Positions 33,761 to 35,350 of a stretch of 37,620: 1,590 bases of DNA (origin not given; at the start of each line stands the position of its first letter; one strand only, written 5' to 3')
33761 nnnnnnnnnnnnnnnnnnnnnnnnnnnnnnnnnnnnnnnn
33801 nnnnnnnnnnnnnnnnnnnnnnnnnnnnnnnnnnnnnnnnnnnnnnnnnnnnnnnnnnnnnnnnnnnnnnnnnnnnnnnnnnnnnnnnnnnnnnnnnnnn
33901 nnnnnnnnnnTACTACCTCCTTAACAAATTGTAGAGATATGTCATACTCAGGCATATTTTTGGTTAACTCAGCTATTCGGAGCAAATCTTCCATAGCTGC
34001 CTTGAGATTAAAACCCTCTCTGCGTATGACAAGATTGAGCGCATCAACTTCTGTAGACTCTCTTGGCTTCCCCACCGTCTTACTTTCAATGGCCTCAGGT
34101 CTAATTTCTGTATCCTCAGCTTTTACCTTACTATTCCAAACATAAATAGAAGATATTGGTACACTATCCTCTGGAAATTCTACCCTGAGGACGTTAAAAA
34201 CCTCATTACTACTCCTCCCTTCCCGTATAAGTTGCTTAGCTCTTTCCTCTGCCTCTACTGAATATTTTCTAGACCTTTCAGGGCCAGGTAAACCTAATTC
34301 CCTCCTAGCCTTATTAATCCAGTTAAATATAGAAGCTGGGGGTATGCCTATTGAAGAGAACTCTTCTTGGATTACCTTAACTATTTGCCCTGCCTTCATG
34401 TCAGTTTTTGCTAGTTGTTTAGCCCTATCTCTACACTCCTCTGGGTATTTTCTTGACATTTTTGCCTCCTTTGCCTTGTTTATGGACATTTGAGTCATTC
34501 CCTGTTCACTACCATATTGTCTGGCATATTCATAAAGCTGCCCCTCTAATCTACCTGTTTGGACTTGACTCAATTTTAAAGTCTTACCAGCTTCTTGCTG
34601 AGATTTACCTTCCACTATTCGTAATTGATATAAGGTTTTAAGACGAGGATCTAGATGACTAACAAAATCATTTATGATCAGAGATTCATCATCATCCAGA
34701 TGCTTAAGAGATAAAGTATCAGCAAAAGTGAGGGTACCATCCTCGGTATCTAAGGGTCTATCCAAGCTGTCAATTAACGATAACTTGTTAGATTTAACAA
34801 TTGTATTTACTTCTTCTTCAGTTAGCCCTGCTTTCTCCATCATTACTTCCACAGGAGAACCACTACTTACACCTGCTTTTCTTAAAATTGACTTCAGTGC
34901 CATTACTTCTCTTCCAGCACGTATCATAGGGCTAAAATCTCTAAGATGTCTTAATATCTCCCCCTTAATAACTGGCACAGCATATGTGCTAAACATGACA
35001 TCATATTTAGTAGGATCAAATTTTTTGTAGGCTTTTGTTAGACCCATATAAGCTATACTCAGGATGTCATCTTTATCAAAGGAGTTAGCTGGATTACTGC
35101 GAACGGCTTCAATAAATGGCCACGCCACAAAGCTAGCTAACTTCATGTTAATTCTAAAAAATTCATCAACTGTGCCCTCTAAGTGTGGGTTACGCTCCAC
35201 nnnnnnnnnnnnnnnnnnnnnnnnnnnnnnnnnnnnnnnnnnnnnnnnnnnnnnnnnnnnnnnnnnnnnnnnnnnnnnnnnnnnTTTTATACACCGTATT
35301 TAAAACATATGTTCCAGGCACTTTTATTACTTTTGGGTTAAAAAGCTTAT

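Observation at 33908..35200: Two phage sigma factors; the larger carries a duplicated approx 50-aa C-terminal domain and is translationally coupled to an upstream gene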

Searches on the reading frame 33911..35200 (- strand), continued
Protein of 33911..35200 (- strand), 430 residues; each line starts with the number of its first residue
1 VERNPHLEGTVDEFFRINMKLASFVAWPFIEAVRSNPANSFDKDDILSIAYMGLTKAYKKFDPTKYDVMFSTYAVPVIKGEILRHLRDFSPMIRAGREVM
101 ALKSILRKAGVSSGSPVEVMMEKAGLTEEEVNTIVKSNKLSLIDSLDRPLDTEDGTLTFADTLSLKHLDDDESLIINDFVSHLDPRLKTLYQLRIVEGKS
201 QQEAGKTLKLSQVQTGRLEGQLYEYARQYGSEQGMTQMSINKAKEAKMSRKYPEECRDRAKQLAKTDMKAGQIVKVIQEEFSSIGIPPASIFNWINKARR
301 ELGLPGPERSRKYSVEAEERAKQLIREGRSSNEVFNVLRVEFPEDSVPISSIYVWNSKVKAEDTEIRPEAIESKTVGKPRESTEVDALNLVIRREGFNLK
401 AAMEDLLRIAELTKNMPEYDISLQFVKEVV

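Call 65: search_protein_families(library=phrogs, proteins=[L001:9619-10008:+, L004:3923-5209:+, L009:3579-5120:+, L005:5887-7326:+, P0008, P0004], max_evalue=0.01)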
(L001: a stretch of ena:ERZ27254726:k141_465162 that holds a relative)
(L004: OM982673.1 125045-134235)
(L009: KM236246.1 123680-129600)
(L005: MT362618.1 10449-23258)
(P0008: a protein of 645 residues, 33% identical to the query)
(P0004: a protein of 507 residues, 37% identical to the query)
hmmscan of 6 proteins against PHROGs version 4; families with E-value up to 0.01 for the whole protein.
L001:9619-10008:+ (130 aa): 0 families

L004:3923-5209:+ (429 aa): 16 families
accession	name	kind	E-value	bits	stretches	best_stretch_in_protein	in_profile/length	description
phrog_351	-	transcription regulation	1e-83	283.5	1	5-427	484-926/928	RNA polymerase sigma factor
phrog_21612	-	transcription regulation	9.1e-42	144.4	1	14-275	3-254/600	RNA polymerase sigma factor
phrog_8794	-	transcription regulation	2.2e-25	90.6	1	266-428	5-158/159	sigma factor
phrog_36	-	transcription regulation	8.5e-13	49.4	1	174-252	118-196/220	transcriptional regulator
phrog_1740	-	transcription regulation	1.8e-11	44.3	1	186-253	159-226/567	RNA polymerase sigma factor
phrog_36098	-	transcription regulation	2.6e-09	38.1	1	32-104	20-104/223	RNA polymerase sigma factor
phrog_3512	-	transcription regulation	1.4e-08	36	1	187-246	59-116/130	sigma factor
phrog_248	-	transcription regulation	4.7e-08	34.3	1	187-243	81-137/161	transcriptional activator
phrog_11138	-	unknown function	4.2e-06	28.1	1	181-243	77-139/142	-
phrog_13787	-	unknown function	1.3e-05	26.4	1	188-244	114-169/172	-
phrog_2538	-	head and packaging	3.5e-05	24.9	0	270-303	6-39/129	terminase small subunit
phrog_725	-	transcription regulation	4.7e-05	24.3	0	267-305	10-48/101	CII-like regulator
phrog_6223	-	transcription regulation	8.5e-05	23.5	0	281-303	16-38/73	transcriptional repressor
phrog_6831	-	transcription regulation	0.00088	20.2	0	275-305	11-41/68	transcriptional regulator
phrog_191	-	transcription regulation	0.002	19.3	0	213-240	25-59/106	CII-like transcriptional activator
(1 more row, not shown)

L009:3579-5120:+ (514 aa): 15 families
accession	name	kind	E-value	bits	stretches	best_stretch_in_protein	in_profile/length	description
phrog_351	-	transcription regulation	2e-120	404.9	1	1-514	479-928/928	RNA polymerase sigma factor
phrog_21612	-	transcription regulation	6.9e-60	204.2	1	25-274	13-251/600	RNA polymerase sigma factor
phrog_8794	-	transcription regulation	8.5e-20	72.4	1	283-512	4-157/159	sigma factor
phrog_1740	-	transcription regulation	8.4e-10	38.7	1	3-248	29-220/567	RNA polymerase sigma factor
phrog_36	-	transcription regulation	6.4e-09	36.7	1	189-249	132-192/220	transcriptional regulator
phrog_3512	-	transcription regulation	2.5e-08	35.2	1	189-245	60-114/130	sigma factor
phrog_13787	-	unknown function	3e-06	28.5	1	189-242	114-166/172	-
phrog_248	-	transcription regulation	2.5e-05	25.4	1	190-255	83-148/161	transcriptional activator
phrog_36098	-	transcription regulation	4.7e-05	24.2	1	38-128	29-127/223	RNA polymerase sigma factor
phrog_38492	-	unknown function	0.00024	22.3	1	193-236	23-66/69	-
phrog_2339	-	DNA, RNA and nucleotide metabolism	0.00078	20.4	1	202-235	28-61/98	HTH DNA binding protein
phrog_509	-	head and packaging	0.0021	18.7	1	283-359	4-81/238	terminase small subunit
phrog_2538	-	head and packaging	0.0027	18.8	0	196-254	2-56/129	terminase small subunit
phrog_8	-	transcription regulation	0.0073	16.8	0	204-321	81-191/346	transcriptional regulator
phrog_191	-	transcription regulation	0.0092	17.2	0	213-244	24-55/106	CII-like transcriptional activator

L005:5887-7326:+ (480 aa): 25 families
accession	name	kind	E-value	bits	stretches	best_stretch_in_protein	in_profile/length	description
phrog_351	-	transcription regulation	3.8e-59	202.2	1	5-433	496-907/928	RNA polymerase sigma factor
phrog_21612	-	transcription regulation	2e-48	166.3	1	4-303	5-288/600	RNA polymerase sigma factor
phrog_8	-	transcription regulation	1.7e-09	38.6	1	244-323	51-136/346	transcriptional regulator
phrog_8794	-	transcription regulation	2e-08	35.4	1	269-313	7-51/159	sigma factor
phrog_7545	-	DNA, RNA and nucleotide metabolism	1.2e-07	33.1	1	269-310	4-45/160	HNH endonuclease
phrog_36098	-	transcription regulation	2.8e-07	31.5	1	36-97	37-104/223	RNA polymerase sigma factor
phrog_323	-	transcription regulation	3.4e-06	27.9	1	107-315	16-142/319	transcriptional regulator, D5-like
phrog_6831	-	transcription regulation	4.9e-06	27.4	1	191-219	11-39/68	transcriptional regulator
phrog_2538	-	head and packaging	1.1e-05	26.6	0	190-224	9-44/129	terminase small subunit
phrog_7061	-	DNA, RNA and nucleotide metabolism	1.7e-05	26.3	0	181-221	27-67/70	HTH DNA binding protein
phrog_8446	-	DNA, RNA and nucleotide metabolism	3.4e-05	24.6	1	195-307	25-96/211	HNH endonuclease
phrog_6223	-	transcription regulation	5.7e-05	24.1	1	198-219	17-38/73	transcriptional repressor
phrog_125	-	DNA, RNA and nucleotide metabolism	6.7e-05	23.5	0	187-225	168-206/254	DNA invertase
phrog_645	-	DNA, RNA and nucleotide metabolism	7.7e-05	23.9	1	182-225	21-65/196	Rnase E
phrog_664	-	DNA, RNA and nucleotide metabolism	0.00012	23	0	187-220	41-74/210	DNA binding protein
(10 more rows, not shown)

P0008 (645 aa): 9 families
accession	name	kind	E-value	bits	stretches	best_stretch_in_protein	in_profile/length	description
phrog_351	-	transcription regulation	2e-72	246.1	2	14-350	506-817/928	RNA polymerase sigma factor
phrog_21612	-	transcription regulation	4.6e-42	145.3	1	14-241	16-219/600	RNA polymerase sigma factor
phrog_8794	-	transcription regulation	3.3e-25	90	3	355-417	6-65/159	sigma factor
phrog_36098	-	transcription regulation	1.7e-14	55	1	16-98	17-99/223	RNA polymerase sigma factor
phrog_6223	-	transcription regulation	0.00012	23.1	0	357-384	7-31/73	transcriptional repressor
phrog_1740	-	transcription regulation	0.00076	19.1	0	160-254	132-226/567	RNA polymerase sigma factor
phrog_7061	-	DNA, RNA and nucleotide metabolism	0.00086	20.8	0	205-237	37-69/70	HTH DNA binding protein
phrog_7545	-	DNA, RNA and nucleotide metabolism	0.0012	20.1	0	367-407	15-54/160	HNH endonuclease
phrog_151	-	integration and excision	0.0013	18.3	0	360-472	70-174/582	transposase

P0004 (507 aa): 5 families
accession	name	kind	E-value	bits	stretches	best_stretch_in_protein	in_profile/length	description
phrog_351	-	transcription regulation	2.5e-36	126.6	1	10-263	504-797/928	RNA polymerase sigma factor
phrog_36098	-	transcription regulation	2.1e-17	64.6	1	15-103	18-104/223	RNA polymerase sigma factor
phrog_21612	-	transcription regulation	1.5e-14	54.5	2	33-97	30-87/600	RNA polymerase sigma factor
phrog_270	-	DNA, RNA and nucleotide metabolism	0.00079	19.9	1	207-265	43-103/383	replication initiation protein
phrog_1740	-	transcription regulation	0.0018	17.9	1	12-200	59-218/567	RNA polymerase sigma factor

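Call 73: find_encoding_contigs(protein=P0001, flank=3000, max_places=4)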
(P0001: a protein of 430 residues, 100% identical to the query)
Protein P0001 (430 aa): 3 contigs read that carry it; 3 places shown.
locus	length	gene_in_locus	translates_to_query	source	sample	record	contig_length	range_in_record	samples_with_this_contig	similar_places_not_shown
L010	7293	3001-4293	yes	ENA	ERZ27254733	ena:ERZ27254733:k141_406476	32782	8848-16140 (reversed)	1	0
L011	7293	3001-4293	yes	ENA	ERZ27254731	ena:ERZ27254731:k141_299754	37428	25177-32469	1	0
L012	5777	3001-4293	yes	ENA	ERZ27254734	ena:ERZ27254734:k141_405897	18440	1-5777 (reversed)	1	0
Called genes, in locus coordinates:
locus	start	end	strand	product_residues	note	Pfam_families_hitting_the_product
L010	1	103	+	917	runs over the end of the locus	PF03167:UDG, PF01612:DNA_pol_A_exo1, PF00476:DNA_pol_A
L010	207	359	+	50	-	-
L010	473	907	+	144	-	-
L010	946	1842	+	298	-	PF08804:gp32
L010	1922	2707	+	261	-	-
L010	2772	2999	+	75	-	-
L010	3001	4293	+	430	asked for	PF04542:Sigma70_r2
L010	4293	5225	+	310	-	PF02739:5_3_exonuc_N, PF01367:5_3_exonuc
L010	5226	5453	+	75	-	-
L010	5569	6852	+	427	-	PF01068:DNA_ligase_A_M, PF14743:DNA_ligase_OB_2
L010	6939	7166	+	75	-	PF25742:Phage_Gene33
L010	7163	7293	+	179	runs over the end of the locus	PF04542:Sigma70_r2 (weak)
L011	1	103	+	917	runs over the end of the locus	PF03167:UDG, PF01612:DNA_pol_A_exo1, PF00476:DNA_pol_A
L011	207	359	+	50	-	-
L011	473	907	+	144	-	-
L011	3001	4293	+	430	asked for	PF04542:Sigma70_r2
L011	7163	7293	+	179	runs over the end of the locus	PF04542:Sigma70_r2 (weak)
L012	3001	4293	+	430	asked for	PF04542:Sigma70_r2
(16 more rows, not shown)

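Call 84: search_protein_families(library=ncbifam, proteins=[window:33911-35200:-, P0002, L004:3923-5209:+], max_evalue=0.001)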
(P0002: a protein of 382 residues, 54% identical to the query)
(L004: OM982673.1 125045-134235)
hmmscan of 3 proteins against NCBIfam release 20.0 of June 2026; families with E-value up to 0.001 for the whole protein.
window:33911-35200:- (430 aa): 27 families (the best 25 are shown)
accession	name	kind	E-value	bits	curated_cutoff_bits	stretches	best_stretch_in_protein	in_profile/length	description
TIGR02980.1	SigBFG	subfamily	3.7e-28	98.8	234.35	1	40-225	27-221/227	SigB/SigF/SigG family RNA polymerase sigma factor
TIGR02885.1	spore_sigF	equivalog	1.4e-24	87.2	321.45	1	38-227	33-228/231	RNA polymerase sporulation sigma factor SigF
NF004052.0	PRK05572.1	subfamily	1e-23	84.2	311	1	12-225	35-245/252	SigF/SigG family RNA polymerase sporulation sigma factor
NF006071.0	PRK08215.1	equivalog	1.3e-18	67.5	372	1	43-221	64-248/258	RNA polymerase sporulation sigma factor SigG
TIGR02937.1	sigma70-ECF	superfamily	1e-17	64.3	42.9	1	13-222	5-157/165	sigma-70 family RNA polymerase sigma factor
TIGR02850.1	spore_sigG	equivalog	5.8e-16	58.7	457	1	43-221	61-245/254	RNA polymerase sporulation sigma factor SigG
NF005644.0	PRK07408.1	subfamily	1.7e-14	54.1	261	1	44-217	56-240/258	RNA polymerase sigma factor SigF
TIGR02479.1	FliA_WhiG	subfamily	3.2e-14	53.2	189.6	1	33-212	16-205/224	FliA/WhiG family RNA polymerase sigma factor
TIGR02941.1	Sigma_B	equivalog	2.6e-13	50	315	1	40-221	53-244/255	RNA polymerase sigma factor SigB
NF005514.0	PRK07122.1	subfamily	2.8e-13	49.6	372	1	42-220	66-253/264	RNA polymerase sigma factor SigF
NF005809.0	PRK07670.1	equivalog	2e-12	47.2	326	1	36-188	46-201/255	FliA/WhiG family RNA polymerase sigma factor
NF004935.0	PRK06288.1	equivalog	9.2e-08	32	343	1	38-174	58-198/270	RNA polymerase sigma factor WhiG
NF005248.0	PRK06759.1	equivalog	2.8e-07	30.4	133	0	43-92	30-77/156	RNA polymerase factor sigma-70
NF004471.0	PRK05803.1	subfamily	9.4e-07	28.3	252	1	39-88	73-121/235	RNA polymerase sporulation sigma factor SigK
NF009091.0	PRK12427.1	equivalog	1.4e-06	28.2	339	1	41-218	43-219/233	FliA/WhiG family RNA polymerase sigma factor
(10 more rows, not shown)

P0002 (382 aa): 20 families
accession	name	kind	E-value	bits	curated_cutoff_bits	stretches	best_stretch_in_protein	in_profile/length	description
TIGR02980.1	SigBFG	subfamily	4.1e-24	85.5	234.35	1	15-229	9-219/227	SigB/SigF/SigG family RNA polymerase sigma factor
TIGR02885.1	spore_sigF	equivalog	3.3e-20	72.9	321.45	1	12-229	14-224/231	RNA polymerase sporulation sigma factor SigF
NF004052.0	PRK05572.1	subfamily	2e-19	70.1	311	1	12-229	35-243/252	SigF/SigG family RNA polymerase sporulation sigma factor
NF006071.0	PRK08215.1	equivalog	1.3e-17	64.3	372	1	43-227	64-248/258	RNA polymerase sporulation sigma factor SigG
TIGR02937.1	sigma70-ECF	superfamily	7.9e-17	61.4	42.9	1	12-228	4-157/165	sigma-70 family RNA polymerase sigma factor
TIGR02850.1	spore_sigG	equivalog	2.9e-15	56.4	457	1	43-227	61-245/254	RNA polymerase sporulation sigma factor SigG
TIGR02479.1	FliA_WhiG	subfamily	3.5e-15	56.3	189.6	1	40-225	23-212/224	FliA/WhiG family RNA polymerase sigma factor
NF005644.0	PRK07408.1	subfamily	9.1e-13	48.4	261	1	17-223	35-240/258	RNA polymerase sigma factor SigF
TIGR02941.1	Sigma_B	equivalog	5.4e-10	39.2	315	1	41-227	54-244/255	RNA polymerase sigma factor SigB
NF005809.0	PRK07670.1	equivalog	6.3e-09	35.7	326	1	31-222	42-236/255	FliA/WhiG family RNA polymerase sigma factor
NF004935.0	PRK06288.1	equivalog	1.2e-08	34.9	343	1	14-224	38-250/270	RNA polymerase sigma factor WhiG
NF005413.0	PRK06986.1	subfamily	1.3e-06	28.5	201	1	42-227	42-227/241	RNA polymerase sigma factor FliA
NF005514.0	PRK07122.1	subfamily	1.3e-06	27.7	372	1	42-224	66-251/264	RNA polymerase sigma factor SigF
TIGR02835.1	spore_sigmaE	equivalog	3.7e-06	26.6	348.6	0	41-96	77-125/234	RNA polymerase sporulation sigma factor SigE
NF006158.0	PRK08301.1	equivalog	7.1e-06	25.6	339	0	41-95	84-131/241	RNA polymerase sporulation sigma factor SigE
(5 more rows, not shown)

L004:3923-5209:+ (429 aa): 66 families (the best 25 are shown)
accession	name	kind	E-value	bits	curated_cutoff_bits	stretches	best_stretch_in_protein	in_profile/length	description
NF004052.0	PRK05572.1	subfamily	5.4e-62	209.5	311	1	7-243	15-250/252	SigF/SigG family RNA polymerase sporulation sigma factor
TIGR02885.1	spore_sigF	equivalog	6.3e-59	199.6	321.45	1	17-240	4-228/231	RNA polymerase sporulation sigma factor SigF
TIGR02980.1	SigBFG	subfamily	1.7e-56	191.4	234.35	1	23-240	2-223/227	SigB/SigF/SigG family RNA polymerase sigma factor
NF006071.0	PRK08215.1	equivalog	3.3e-54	184.2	372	1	5-241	18-255/258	RNA polymerase sporulation sigma factor SigG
TIGR02850.1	spore_sigG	equivalog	2.3e-51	174.7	457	1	5-240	15-251/254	RNA polymerase sporulation sigma factor SigG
TIGR02937.1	sigma70-ECF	superfamily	2.6e-36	124.8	42.9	1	24-242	1-164/165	sigma-70 family RNA polymerase sigma factor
NF005644.0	PRK07408.1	subfamily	7.5e-35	120.8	261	1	19-246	22-256/258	RNA polymerase sigma factor SigF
NF004471.0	PRK05803.1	subfamily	1.9e-33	115.6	252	2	6-144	32-175/235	RNA polymerase sporulation sigma factor SigK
TIGR02941.1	Sigma_B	equivalog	3.1e-32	112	315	1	9-240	13-250/255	RNA polymerase sigma factor SigB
NF005514.0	PRK07122.1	subfamily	1.8e-29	102.7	372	1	17-240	33-260/264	RNA polymerase sigma factor SigF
NF006158.0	PRK08301.1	equivalog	5.3e-29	101.4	339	2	6-133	41-173/241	RNA polymerase sporulation sigma factor SigE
TIGR02846.1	spore_sigmaK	equivalog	7.7e-29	100.8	298.65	2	6-134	30-163/227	RNA polymerase sporulation sigma factor SigK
TIGR02835.1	spore_sigmaE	equivalog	7.3e-28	97.6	348.6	2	6-132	34-165/234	RNA polymerase sporulation sigma factor SigE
NF004935.0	PRK06288.1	equivalog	2.7e-27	96.1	343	1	9-246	20-265/270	RNA polymerase sigma factor WhiG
TIGR02479.1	FliA_WhiG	subfamily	5.5e-24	85.1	189.6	1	50-243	24-223/224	FliA/WhiG family RNA polymerase sigma factor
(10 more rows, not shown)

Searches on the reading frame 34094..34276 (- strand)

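Call 69: search_protein_families(library=phrogs, proteins=[window:34094-34276:-], max_evalue=10)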
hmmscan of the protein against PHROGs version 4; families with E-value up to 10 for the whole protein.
seq(61 aa): 4 families
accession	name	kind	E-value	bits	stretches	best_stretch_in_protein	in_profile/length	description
phrog_17205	-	unknown function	4.8e-05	24.2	1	12-55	30-73/162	-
phrog_38698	-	unknown function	0.013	16.9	1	14-57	21-64/102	-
phrog_21789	-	head and packaging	0.064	11.9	1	12-51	395-434/1195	virion structural protein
phrog_34102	-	unknown function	0.17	13.1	1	13-51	28-66/122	-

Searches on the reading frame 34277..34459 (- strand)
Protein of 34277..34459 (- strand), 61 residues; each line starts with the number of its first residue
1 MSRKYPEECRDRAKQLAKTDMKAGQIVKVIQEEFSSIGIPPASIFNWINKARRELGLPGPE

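Call 54: search_solved_structures(query=A4, max_evalue=10, show_alignments=2)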
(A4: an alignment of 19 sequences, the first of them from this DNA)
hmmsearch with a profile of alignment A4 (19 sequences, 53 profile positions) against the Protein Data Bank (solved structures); distinct sequences matched with E-value up to 10: 43.
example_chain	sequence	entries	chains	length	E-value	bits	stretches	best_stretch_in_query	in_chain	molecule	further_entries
8vd6_A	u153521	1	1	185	2.7e-12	49.5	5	5-33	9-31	CAP REPEAT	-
2jn6_A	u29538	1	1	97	1.9e-05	27.6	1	1-51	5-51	Protein Cgl2762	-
2jml_A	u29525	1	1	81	0.0028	20.6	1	22-48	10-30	DNA BINDING DOMAIN/TRANSCRIPTIONAL REGULATOR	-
2lvs_A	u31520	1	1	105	0.0043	20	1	11-50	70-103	Putative uncharacterized protein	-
7fby_A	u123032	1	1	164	0.0089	19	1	10-42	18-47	Transcriptional regulatory protein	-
9w4v_A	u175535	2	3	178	0.011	18.8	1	10-42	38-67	Uncharacterized HTH-type transcriptional regulator PH0140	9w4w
3g1c_A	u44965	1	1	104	0.053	16.5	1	6-45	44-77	The TrpR like protein from Eubacterium eligens ATCC 27750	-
6urs_A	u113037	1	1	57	0.058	16.4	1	3-49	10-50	Sleeping Beauty transposase PAI subdomain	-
2rn7_A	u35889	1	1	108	0.066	16.2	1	24-52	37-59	IS629 orfA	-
8q4d_A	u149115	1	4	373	0.076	16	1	11-42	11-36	Putative transposase for insertion sequence element IS5376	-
9hrs_B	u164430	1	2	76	0.077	16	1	19-40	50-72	Proton-coupled zinc antiporter SLC30A1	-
8b4h_A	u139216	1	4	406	0.086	15.9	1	11-42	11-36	Putative transposase for insertion sequence element IS5376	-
9if2_A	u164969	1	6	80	0.088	15.8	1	19-40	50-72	Proton-coupled zinc antiporter SLC30A1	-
5i41_B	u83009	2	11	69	0.14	15.2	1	17-50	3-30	Chromosome-anchoring protein RacA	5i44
4j4w_A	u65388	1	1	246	0.17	14.9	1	21-47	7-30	Nucleocapsid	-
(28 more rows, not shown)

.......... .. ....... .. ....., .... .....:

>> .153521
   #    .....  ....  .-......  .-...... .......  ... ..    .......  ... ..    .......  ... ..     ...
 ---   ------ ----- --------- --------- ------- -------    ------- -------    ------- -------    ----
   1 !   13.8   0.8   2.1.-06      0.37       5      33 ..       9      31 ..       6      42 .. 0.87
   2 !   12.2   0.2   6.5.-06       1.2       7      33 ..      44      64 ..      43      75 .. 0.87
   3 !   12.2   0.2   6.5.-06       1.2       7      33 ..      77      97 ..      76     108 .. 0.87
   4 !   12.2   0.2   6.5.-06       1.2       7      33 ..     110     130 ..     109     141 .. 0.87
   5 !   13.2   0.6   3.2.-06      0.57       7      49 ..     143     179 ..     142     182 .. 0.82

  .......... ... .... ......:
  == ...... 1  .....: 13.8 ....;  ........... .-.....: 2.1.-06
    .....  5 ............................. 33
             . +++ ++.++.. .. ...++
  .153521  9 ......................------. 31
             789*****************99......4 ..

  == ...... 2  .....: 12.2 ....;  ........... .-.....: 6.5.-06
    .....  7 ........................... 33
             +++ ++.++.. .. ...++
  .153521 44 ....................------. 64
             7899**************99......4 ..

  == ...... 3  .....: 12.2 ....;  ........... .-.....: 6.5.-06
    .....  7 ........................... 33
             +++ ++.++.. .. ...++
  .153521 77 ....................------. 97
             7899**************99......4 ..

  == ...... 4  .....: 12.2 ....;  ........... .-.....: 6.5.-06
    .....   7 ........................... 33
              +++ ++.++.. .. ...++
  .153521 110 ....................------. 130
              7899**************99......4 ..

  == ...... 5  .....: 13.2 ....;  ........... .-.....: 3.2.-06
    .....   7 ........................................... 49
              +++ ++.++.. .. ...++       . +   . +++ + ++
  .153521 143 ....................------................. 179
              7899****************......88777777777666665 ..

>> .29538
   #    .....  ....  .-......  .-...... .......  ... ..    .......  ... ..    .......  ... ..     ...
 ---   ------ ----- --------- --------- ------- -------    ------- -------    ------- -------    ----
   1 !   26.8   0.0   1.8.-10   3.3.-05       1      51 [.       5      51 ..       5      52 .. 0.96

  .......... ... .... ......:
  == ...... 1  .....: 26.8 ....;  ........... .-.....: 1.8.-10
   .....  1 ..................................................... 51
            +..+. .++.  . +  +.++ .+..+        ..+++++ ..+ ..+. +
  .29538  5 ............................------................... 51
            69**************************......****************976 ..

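Call 69: search_protein_families(library=phrogs, proteins=[window:34277-34459:-], max_evalue=10)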
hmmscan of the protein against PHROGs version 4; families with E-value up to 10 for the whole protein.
seq(61 aa): 0 families
